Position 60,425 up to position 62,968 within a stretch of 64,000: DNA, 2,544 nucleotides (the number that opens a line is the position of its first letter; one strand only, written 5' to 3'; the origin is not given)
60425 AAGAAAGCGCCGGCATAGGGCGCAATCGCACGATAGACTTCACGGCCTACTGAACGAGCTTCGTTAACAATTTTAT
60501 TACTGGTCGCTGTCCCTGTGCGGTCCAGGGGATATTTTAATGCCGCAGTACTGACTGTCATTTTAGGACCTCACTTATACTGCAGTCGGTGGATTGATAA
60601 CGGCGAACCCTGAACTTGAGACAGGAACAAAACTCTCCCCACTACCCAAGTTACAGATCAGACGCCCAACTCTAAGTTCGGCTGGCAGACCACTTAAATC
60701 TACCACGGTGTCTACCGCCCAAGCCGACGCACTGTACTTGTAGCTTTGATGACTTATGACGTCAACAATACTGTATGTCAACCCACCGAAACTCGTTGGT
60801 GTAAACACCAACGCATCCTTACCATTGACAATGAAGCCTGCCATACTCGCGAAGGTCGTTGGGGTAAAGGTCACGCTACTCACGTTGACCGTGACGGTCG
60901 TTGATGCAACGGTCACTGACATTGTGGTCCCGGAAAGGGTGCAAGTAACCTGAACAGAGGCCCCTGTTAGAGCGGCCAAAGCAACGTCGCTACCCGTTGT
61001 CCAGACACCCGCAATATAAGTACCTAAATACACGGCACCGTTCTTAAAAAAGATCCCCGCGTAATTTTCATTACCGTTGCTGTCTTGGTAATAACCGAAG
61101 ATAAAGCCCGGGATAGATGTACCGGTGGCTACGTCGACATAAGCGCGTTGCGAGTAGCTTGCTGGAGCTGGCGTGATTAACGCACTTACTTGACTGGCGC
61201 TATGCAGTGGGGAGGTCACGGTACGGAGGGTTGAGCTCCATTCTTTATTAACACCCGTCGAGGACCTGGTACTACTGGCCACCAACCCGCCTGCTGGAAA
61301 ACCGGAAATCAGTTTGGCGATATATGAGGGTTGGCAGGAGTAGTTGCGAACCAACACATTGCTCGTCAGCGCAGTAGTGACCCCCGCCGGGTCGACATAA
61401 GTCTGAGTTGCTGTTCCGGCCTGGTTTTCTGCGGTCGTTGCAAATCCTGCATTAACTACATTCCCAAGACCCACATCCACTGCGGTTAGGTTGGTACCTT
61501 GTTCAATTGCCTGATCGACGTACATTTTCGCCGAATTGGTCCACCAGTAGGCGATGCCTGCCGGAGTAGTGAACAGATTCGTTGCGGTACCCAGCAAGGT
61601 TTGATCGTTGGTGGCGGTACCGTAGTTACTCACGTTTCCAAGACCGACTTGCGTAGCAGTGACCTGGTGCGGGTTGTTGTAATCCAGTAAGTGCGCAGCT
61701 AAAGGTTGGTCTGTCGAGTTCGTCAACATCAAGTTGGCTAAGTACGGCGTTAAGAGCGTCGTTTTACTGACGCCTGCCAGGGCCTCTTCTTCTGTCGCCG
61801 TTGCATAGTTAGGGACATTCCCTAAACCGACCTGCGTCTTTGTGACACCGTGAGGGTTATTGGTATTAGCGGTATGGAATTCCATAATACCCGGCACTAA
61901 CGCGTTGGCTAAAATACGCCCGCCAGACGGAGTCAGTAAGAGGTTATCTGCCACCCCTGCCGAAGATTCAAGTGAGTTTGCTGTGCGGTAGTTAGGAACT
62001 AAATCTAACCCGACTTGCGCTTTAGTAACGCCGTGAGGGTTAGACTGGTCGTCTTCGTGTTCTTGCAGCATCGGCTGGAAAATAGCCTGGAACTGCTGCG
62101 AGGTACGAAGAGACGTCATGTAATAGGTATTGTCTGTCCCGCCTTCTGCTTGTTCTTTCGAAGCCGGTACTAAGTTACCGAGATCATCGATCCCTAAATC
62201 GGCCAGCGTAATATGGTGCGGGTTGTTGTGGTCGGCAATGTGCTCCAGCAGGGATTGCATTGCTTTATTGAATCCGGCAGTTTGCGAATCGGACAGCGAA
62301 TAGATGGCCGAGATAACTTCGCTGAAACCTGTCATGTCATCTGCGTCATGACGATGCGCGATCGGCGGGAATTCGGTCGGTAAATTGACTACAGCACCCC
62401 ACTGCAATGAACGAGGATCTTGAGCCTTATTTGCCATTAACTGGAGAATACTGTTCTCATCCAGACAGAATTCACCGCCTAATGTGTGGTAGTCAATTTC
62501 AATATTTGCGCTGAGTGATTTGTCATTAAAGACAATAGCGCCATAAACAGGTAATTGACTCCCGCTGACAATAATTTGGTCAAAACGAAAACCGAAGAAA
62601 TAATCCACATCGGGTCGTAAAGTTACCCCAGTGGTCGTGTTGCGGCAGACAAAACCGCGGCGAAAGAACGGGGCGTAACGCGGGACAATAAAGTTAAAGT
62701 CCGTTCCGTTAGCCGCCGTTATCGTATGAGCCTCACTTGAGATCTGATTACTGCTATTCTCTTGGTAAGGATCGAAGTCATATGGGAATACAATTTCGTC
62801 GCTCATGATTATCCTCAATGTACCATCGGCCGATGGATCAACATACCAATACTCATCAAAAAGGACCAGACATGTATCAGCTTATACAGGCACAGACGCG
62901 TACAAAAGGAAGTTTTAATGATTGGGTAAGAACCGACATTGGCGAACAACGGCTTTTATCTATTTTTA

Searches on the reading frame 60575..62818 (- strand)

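Call 10: search_protein_families(library=phrogs, proteins=[window:60575-62818:-], max_evalue=0.00001)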
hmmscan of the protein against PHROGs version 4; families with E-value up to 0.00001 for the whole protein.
window:60575-62818:- (747 aa): 22 families
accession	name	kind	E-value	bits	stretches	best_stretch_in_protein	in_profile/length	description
phrog_2163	-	head and packaging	1.5e-116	391.8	4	9-254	8-274/574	virion structural protein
phrog_13857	-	tail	6.7e-91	306.9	3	13-307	9-299/743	tail protein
phrog_11029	-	tail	3.6e-40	138.5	4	313-362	40-89/892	tail protein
phrog_32939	-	unknown function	2.2e-37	130.2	2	369-420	42-93/497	-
phrog_3573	-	unknown function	6.3e-36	124.8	4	370-441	53-123/1001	-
phrog_5793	-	unknown function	1.4e-33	117.4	2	372-423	374-425/581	-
phrog_19279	-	other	1.8e-31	110.2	3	372-443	374-444/794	phosphodiesterase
phrog_35034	-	unknown function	7.8e-31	108.4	3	314-359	64-109/242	-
phrog_34368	-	unknown function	2.3e-29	103.6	3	184-300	33-156/344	-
phrog_25620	-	tail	3.4e-26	93.4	3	154-281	193-285/348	tail collar fiber protein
phrog_23008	-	tail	3.7e-26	92.7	1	13-238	6-232/812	tail fiber protein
phrog_28376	-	unknown function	2.1e-24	86.9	1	5-209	1-210/690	-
phrog_7557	-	head and packaging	6.3e-23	81.5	1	13-177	3-160/1221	virion structural protein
phrog_26147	-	tail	8.8e-19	68.3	0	247-299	199-251/730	minor tail protein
phrog_7449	-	unknown function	2.8e-18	66.1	1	34-173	15-151/1714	-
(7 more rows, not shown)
